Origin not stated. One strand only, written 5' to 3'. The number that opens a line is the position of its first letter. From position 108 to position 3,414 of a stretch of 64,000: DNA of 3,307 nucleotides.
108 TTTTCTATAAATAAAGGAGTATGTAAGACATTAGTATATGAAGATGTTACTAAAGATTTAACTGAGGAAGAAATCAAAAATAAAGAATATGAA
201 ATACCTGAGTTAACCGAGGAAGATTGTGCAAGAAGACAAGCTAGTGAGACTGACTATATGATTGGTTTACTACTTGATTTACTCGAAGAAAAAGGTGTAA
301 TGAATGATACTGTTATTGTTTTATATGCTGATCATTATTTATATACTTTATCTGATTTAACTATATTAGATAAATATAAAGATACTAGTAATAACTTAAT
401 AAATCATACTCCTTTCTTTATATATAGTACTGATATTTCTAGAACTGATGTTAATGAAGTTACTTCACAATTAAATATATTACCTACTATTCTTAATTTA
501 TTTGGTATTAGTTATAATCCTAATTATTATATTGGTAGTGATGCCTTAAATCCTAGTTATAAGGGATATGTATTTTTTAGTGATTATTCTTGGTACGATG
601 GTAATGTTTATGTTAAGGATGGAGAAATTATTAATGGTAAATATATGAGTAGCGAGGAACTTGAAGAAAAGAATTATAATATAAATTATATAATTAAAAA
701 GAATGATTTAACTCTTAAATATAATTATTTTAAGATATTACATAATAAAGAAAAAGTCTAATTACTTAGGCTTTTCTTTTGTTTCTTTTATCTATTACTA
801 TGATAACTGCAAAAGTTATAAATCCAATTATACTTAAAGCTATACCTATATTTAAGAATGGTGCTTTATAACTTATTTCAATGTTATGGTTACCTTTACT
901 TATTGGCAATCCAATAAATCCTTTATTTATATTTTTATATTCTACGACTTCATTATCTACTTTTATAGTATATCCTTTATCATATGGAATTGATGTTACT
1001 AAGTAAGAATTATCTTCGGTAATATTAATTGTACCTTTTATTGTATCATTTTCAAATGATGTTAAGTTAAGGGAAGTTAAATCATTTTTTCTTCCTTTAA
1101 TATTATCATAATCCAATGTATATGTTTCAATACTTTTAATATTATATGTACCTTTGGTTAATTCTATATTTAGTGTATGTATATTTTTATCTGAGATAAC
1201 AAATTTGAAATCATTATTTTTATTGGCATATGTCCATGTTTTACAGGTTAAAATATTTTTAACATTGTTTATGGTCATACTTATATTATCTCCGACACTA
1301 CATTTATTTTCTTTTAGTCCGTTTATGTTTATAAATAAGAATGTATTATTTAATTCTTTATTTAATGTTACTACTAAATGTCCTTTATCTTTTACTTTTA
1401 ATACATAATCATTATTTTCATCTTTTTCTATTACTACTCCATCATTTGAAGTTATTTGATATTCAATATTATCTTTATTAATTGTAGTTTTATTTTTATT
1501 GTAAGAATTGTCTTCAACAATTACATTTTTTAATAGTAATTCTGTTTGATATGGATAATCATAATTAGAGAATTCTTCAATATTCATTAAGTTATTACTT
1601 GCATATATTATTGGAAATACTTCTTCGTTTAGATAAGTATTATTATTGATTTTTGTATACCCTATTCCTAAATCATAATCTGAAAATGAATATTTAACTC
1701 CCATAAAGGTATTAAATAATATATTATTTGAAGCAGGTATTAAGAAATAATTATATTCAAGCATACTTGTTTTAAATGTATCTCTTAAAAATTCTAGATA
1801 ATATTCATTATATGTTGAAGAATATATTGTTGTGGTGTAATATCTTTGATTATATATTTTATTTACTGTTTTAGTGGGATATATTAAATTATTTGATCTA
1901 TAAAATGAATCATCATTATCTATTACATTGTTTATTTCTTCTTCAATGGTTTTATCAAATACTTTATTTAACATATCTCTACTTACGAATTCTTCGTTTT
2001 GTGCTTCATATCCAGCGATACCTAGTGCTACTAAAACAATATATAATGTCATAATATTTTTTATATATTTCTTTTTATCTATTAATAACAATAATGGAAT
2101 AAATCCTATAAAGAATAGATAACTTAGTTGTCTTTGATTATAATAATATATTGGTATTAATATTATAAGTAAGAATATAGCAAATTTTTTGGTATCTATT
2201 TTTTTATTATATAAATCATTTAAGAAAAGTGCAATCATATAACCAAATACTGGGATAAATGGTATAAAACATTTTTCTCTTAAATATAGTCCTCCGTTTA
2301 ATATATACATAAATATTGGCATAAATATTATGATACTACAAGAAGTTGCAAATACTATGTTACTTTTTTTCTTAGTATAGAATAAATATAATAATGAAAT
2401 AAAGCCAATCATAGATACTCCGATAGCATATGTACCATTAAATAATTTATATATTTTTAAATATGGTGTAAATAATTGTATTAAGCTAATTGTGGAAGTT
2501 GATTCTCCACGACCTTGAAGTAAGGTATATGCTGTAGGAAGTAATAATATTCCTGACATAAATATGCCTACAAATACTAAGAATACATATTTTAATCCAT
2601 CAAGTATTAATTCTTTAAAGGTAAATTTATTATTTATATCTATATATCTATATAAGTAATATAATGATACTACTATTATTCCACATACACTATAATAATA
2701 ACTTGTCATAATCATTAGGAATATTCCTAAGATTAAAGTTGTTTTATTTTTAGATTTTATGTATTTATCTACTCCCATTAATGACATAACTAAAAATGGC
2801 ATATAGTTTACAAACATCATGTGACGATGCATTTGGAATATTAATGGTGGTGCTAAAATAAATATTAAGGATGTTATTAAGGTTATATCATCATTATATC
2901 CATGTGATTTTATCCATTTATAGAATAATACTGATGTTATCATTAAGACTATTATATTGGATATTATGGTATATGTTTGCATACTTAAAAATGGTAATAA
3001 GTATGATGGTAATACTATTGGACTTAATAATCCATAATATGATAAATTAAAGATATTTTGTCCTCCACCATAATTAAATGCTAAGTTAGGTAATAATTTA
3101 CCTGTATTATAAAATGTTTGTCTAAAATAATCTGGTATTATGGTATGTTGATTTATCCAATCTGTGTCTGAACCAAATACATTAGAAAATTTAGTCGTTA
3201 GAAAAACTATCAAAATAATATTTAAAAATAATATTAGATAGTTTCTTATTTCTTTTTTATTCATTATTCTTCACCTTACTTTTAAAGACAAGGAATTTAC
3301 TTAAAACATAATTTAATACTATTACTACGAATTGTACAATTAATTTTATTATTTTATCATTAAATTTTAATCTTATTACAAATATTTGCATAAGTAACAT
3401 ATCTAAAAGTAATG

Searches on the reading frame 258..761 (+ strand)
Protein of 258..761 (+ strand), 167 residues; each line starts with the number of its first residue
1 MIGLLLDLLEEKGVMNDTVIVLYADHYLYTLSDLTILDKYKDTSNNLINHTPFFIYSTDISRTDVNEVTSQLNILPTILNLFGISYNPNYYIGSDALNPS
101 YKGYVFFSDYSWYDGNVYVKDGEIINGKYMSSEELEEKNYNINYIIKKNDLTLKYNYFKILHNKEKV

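Call 71: find_encoding_contigs(protein=window:258-761:+, flank=10000, max_places=1)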
Protein window:258-761:+ (167 aa): no gene with exactly this product is on record in the collection.

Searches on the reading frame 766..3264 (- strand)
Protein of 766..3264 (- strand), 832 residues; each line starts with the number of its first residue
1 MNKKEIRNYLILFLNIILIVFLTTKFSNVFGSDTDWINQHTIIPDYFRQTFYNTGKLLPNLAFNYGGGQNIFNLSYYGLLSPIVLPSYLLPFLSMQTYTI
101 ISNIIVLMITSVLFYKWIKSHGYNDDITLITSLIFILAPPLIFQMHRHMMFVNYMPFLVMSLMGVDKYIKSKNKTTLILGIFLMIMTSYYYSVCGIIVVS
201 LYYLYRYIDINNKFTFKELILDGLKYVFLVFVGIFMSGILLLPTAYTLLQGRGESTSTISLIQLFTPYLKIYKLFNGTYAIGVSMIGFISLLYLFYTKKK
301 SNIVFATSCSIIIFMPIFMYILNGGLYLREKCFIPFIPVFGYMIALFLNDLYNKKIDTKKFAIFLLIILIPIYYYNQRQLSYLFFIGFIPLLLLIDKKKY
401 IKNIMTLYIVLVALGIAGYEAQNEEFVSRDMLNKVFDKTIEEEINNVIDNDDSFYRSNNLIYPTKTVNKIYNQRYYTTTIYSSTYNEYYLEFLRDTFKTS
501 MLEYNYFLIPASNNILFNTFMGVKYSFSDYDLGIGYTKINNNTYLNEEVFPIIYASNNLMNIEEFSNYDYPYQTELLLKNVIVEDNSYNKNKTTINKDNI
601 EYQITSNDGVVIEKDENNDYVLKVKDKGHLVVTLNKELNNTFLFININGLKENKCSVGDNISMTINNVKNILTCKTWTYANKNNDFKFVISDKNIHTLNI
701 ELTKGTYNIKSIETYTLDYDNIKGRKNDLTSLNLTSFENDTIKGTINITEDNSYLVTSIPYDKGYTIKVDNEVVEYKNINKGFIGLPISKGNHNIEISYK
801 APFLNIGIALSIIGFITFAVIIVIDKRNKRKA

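Call 72: find_encoding_contigs(protein=window:766-3264:-, flank=10000, max_places=1)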
Protein window:766-3264:- (832 aa): 10 contigs read that carry it; 1 place shown.
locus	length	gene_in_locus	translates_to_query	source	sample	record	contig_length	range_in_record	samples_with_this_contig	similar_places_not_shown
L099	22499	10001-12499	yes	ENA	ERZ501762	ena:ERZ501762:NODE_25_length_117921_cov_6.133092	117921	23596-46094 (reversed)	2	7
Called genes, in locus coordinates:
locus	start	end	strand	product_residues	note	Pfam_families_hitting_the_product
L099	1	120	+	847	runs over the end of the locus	PF00133:tRNA-synt_1, PF01406:tRNA-synt_1e (faint), PF09334:tRNA-synt_1g, PF13603:tRNA-synt_1_2 (weak), PF09334:tRNA-synt_1g, PF00133:tRNA-synt_1, PF08264:Anticodon_1, PF10458:Val_tRNA-synt_C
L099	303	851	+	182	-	PF04011:LemA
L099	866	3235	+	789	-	PF09972:DUF2207, PF20990:DUF2207_C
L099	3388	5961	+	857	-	PF02739:5_3_exonuc_N, PF01367:5_3_exonuc, PF22619:DNA_polI_exo1, PF00476:DNA_pol_A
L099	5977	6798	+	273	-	PF01149:Fapy_DNA_glyco, PF06831:H2TH, PF06827:zf-FPG_IleRS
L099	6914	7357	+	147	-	-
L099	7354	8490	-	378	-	PF05636:HIGH_NTase1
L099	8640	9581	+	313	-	PF00535:Glycos_transf_2, PF10111:Glyco_tranf_2_2, PF13641:Glyco_tranf_2_3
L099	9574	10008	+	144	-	PF04138:GtrA_DPMS_TM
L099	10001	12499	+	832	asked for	PF09586:YfhO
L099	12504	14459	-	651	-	PF00884:Sulfatase, PF01663:Phosphodiest (faint)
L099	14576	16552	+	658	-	PF27449:LtaS_N, PF00884:Sulfatase, PF01663:Phosphodiest (faint)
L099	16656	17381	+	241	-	PF00072:Response_reg, PF04397:LytTR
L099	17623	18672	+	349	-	PF14501:HATPase_c_5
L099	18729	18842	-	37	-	-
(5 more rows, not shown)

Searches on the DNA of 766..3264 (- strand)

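Call 74: search_with_rna_model(model_id=R1, sources=[L099, L100, L088, L090, L091], max_evalue=1)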
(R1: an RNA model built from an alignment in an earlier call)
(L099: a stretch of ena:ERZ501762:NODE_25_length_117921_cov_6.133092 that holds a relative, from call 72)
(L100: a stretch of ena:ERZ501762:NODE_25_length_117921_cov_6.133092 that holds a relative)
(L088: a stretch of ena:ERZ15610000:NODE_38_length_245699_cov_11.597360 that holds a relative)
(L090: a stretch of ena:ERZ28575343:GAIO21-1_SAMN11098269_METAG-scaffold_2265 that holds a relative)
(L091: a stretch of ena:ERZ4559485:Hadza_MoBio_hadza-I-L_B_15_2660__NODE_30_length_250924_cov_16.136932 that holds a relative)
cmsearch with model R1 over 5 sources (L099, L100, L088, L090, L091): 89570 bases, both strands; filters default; matches with E-value up to 1: 13.
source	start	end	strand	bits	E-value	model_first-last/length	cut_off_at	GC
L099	139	224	+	104.9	6.2e-19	1-90/90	no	0.28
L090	679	764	+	96.3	3.4e-17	1-90/90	no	0.22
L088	15259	15343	+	95.8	4.3e-17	1-90/90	no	0.26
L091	4881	4971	+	95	6.3e-17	1-90/90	no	0.22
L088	5401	5486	+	93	1.6e-16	1-90/90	no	0.23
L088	15316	15375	-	23.9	0.018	1-90/90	no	0.17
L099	102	196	-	23.5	0.021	1-90/90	no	0.25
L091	4944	5016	-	21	0.071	1-90/90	no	0.16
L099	197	260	-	20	0.11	1-90/90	no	0.19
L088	15200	15315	-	18.9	0.19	1-90/90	no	0.22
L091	4912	4943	-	17.7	0.32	32-61/90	no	0.09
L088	5460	5486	-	15.9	0.77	63-89/90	no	0.15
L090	738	764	-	15.9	0.77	63-89/90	no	0.15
